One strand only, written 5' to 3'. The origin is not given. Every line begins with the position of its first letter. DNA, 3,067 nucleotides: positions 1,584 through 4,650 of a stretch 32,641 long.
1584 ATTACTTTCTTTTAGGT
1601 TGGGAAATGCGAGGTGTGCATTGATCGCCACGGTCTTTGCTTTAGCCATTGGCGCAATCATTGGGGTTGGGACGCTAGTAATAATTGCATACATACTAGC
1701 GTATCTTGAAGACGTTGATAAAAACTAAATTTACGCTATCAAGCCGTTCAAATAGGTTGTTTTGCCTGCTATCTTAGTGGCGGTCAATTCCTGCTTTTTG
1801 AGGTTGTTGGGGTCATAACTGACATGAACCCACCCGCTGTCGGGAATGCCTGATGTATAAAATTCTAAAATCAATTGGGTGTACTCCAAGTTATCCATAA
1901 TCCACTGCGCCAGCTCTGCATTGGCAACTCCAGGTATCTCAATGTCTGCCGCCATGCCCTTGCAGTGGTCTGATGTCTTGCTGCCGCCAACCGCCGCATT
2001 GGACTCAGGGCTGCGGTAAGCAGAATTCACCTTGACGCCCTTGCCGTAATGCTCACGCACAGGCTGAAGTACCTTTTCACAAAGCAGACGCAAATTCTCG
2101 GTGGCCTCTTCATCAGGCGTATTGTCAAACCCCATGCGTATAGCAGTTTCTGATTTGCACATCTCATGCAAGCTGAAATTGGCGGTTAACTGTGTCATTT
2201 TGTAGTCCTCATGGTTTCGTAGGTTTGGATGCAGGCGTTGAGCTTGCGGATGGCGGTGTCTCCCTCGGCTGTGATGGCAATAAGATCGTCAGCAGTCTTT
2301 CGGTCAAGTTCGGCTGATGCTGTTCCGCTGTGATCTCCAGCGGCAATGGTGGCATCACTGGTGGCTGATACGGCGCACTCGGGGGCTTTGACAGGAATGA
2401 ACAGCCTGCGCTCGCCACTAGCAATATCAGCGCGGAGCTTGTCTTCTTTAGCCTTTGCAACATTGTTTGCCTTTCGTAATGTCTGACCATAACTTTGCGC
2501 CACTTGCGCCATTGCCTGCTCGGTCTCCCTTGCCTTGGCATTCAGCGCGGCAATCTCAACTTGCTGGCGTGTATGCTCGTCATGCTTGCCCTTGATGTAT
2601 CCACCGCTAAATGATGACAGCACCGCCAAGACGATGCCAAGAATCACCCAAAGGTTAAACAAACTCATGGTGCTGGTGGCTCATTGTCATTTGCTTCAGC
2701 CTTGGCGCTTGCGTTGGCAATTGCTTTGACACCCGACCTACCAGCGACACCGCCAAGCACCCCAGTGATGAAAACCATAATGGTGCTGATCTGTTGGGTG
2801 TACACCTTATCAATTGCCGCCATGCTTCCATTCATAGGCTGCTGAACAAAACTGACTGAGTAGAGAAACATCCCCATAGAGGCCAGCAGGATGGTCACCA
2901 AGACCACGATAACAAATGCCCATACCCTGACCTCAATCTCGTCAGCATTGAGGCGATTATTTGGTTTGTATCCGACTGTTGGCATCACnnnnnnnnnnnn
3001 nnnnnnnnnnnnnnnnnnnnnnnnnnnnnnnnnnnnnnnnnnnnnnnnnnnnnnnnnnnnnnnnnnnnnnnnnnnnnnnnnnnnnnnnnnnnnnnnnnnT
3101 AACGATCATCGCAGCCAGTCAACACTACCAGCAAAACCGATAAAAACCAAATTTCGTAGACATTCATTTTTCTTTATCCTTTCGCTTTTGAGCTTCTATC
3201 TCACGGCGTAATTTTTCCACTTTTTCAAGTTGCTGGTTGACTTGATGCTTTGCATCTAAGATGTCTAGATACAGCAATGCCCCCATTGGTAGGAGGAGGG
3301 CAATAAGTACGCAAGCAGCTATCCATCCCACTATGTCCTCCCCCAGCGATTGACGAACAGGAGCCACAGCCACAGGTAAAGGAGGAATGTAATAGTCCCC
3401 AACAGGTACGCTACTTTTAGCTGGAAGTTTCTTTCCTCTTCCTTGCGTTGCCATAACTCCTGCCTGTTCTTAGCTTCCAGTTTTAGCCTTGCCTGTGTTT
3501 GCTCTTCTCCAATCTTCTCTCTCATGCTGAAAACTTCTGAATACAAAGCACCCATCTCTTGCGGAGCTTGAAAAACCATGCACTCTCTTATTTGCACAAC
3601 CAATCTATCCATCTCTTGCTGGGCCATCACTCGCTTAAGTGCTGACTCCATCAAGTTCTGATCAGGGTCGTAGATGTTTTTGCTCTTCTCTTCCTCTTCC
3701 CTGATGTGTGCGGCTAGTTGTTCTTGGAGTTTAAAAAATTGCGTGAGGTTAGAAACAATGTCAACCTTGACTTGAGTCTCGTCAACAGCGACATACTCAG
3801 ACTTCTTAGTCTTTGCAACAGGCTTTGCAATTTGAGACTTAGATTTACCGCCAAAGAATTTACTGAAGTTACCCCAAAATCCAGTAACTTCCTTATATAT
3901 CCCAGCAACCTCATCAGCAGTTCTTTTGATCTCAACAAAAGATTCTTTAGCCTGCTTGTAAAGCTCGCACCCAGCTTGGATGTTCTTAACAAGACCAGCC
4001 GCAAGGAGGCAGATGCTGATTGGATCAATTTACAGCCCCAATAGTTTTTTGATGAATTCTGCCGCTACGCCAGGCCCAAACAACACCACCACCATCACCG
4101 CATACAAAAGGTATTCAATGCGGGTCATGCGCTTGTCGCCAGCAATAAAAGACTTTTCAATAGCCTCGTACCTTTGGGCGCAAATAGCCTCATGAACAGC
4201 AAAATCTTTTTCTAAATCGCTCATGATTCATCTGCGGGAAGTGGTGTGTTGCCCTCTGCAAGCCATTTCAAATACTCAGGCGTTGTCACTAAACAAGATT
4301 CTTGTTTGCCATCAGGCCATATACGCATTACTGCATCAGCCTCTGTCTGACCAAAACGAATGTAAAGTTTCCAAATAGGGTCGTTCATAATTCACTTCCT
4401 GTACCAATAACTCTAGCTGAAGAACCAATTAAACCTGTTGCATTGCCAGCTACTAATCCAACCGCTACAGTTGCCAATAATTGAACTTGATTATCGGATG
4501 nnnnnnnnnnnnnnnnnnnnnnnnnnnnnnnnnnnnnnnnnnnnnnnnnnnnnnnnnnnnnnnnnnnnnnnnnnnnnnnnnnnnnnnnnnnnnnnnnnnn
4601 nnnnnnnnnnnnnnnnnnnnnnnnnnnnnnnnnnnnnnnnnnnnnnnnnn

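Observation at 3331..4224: A genuine coding frame of about 232 codons with no canonical start for its first 125 codons, in frame behind the TAA of the upstream membrane-protein gene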

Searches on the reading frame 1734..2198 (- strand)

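Call 5: search_protein_families(library=phrogs, proteins=[window:1734-2198:-], max_evalue=0.01)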
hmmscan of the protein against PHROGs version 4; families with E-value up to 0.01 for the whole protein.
window:1734-2198:- (155 aa): 4 families
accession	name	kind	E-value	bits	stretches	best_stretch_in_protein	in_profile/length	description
phrog_894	-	lysis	3.7e-43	149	1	1-153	43-188/389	endolysin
phrog_17373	-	other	1.7e-08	35.4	1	43-131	44-125/224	peptidase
phrog_25247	-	other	7.2e-07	29.6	1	42-93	426-477/520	peptidase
phrog_28234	-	lysis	0.0018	18.4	1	3-103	243-341/372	endolysin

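Call 17: search_protein_families(library=pfam, proteins=[window:1734-2198:-], max_evalue=0.01)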
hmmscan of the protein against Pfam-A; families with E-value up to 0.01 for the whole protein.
window:1734-2198:- (155 aa): 2 families
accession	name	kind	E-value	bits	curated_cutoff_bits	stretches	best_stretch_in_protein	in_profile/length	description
PF08291.16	Peptidase_M15_3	-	2.4e-20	73.1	23.2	1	7-101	2-89/108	Peptidase M15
PF05951.18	Peptidase_M15_2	-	2.6e-06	27.7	27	1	52-101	71-125/153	Bacterial protein of unknown function (DUF882)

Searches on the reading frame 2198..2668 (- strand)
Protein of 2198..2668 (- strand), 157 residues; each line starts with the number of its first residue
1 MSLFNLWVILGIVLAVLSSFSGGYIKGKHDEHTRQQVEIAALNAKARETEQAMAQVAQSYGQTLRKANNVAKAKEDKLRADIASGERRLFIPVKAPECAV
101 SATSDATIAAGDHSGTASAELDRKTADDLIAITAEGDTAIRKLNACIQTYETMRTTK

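Call 5: search_protein_families(library=phrogs, proteins=[window:2198-2668:-], max_evalue=0.01)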
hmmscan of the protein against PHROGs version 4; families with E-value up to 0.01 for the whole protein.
window:2198-2668:- (157 aa): 8 families
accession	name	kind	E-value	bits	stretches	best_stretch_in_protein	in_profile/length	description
phrog_2466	-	lysis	5.4e-19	69.6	1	40-154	53-167/172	Rz-like spanin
phrog_1327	-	lysis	1.9e-16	61.3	1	6-152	10-153/158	Rz-like spanin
phrog_13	-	lysis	3e-09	38.1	1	8-146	14-144/154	Rz-like spanin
phrog_312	-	lysis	0.00045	21.2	1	6-84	8-90/173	Rz-like spanin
phrog_1152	-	lysis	0.00051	21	1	6-76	8-82/127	Rz-like spanin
phrog_12535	-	unknown function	0.0023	19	1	8-51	10-51/93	-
phrog_739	-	lysis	0.0039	18.4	1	3-83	4-90/122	Rz-like spanin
phrog_214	-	lysis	0.0078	17.1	1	7-74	9-75/176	Rz-like spanin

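Call 17: search_protein_families(library=pfam, proteins=[window:2198-2668:-], max_evalue=0.01)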
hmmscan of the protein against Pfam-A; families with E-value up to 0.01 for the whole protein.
window:2198-2668:- (157 aa): 2 families
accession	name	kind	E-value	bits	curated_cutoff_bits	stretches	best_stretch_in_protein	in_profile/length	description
PF03245.18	Phage_lysis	-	6.8e-09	36.5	25.4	1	31-149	15-119/126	Bacteriophage Rz lysis protein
PF13801.11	Metal_resist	-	0.0026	18.4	29.2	0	8-82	8-79/125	Heavy-metal resistance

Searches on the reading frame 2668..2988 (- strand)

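Call 5: search_protein_families(library=phrogs, proteins=[window:2668-2988:-], max_evalue=0.01)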
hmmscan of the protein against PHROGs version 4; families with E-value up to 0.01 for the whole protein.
window:2668-2988:- (107 aa): 1 family
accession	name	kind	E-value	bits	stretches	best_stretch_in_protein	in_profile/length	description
phrog_25359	-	unknown function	2.6e-08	34.8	1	11-89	5-81/94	-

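Call 17: search_protein_families(library=pfam, proteins=[window:2668-2988:-], max_evalue=0.01)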
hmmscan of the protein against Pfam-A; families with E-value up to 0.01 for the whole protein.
window:2668-2988:- (107 aa): 0 families

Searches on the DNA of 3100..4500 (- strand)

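Call 4: search_dna_similar(query=window:3100-4500:-, collection=phages, mode=near, max_rows=30)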
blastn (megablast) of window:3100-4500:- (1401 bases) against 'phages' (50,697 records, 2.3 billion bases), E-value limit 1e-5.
No match.

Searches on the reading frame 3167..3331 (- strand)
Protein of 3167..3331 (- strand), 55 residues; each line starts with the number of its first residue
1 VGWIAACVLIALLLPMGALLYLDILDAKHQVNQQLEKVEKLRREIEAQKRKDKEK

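Call 17: search_protein_families(library=pfam, proteins=[window:3167-3331:-], max_evalue=0.01)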
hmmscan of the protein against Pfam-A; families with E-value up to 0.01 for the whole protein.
window:3167-3331:- (55 aa): 0 families
